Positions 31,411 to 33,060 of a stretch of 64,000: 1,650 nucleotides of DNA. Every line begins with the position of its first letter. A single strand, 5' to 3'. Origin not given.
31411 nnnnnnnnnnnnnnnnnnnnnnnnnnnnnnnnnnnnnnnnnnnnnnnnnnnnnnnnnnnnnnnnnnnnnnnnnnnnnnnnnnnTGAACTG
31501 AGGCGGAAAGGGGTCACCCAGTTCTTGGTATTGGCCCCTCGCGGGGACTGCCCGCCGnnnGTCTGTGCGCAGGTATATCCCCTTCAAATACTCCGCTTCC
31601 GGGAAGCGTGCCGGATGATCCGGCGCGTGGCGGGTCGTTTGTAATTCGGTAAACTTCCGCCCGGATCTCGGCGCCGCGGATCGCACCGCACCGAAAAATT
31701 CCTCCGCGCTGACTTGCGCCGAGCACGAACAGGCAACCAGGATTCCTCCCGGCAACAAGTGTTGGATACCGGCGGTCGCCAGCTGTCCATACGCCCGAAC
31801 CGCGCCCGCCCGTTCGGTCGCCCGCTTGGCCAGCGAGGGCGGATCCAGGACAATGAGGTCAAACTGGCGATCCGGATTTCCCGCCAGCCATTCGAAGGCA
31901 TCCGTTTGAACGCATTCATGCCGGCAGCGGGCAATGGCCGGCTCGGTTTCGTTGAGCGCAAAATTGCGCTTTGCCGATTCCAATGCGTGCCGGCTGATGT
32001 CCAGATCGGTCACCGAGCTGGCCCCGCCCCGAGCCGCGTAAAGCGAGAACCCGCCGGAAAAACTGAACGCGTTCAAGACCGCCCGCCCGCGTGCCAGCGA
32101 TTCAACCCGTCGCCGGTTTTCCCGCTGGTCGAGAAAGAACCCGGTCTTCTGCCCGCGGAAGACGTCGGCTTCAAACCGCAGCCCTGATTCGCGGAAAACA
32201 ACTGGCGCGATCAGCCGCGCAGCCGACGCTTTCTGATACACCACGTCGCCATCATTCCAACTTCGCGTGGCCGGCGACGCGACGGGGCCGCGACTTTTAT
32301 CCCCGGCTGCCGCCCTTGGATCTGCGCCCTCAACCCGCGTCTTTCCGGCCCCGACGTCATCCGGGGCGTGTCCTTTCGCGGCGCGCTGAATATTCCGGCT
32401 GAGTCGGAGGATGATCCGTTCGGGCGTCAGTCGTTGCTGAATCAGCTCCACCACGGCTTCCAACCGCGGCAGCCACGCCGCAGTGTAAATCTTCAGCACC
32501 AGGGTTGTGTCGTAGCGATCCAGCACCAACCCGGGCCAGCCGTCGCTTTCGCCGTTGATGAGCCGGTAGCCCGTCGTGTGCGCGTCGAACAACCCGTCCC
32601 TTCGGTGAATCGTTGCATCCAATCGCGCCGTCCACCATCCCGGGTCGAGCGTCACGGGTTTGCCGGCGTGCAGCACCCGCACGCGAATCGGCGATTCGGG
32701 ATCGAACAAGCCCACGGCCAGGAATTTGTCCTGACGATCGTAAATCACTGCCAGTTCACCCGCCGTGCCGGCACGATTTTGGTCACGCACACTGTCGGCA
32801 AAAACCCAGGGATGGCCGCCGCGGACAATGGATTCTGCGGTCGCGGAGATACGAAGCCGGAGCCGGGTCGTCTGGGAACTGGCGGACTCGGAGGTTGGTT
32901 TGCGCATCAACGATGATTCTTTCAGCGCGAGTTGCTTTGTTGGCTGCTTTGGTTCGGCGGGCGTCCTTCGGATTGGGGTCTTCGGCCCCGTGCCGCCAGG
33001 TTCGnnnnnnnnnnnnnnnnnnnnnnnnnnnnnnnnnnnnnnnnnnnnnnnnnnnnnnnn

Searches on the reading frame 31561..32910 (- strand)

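Call 9: search_protein_families(library=pfam, proteins=[window:31561-32910:-], max_evalue=0.01)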
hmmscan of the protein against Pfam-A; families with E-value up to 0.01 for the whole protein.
window:31561-32910:- (450 aa): 10 families
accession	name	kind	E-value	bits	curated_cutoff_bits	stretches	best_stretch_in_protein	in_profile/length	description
PF10672.15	Methyltrans_SAM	-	3.7e-24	85.9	27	1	235-415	84-258/286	S-adenosylmethionine-dependent methyltransferase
PF17785.7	PUA_3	-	4.3e-15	55.7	22.6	1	20-80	2-62/64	PUA-like domain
PF03602.21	Cons_hypoth95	-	1.1e-05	25.6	24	1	274-374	41-139/182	Conserved hypothetical protein 95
PF05175.20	MTS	-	1.7e-05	25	23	1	293-395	51-140/170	Methyltransferase small domain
PF02475.24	TRM5-TYW2_MTfase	-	8.9e-05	22.9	28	1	238-333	2-96/164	TRM5/TYW2 methyltransferase domain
PF13649.12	Methyltransf_25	-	0.001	20.1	27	1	285-355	8-70/97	Methyltransferase domain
PF02005.22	TRM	-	0.0013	18.5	27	1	276-357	51-128/376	N2,N2-dimethylguanosine tRNA methyltransferase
PF06325.19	PrmA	-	0.0018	18.3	22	1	283-335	170-223/296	Ribosomal protein L11 methyltransferase (PrmA)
PF13847.12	Methyltransf_31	-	0.0055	16.8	27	0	282-404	11-126/145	Methyltransferase domain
PF08241.18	Methyltransf_11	-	0.0058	17.7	21.2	0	286-354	8-65/95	Methyltransferase domain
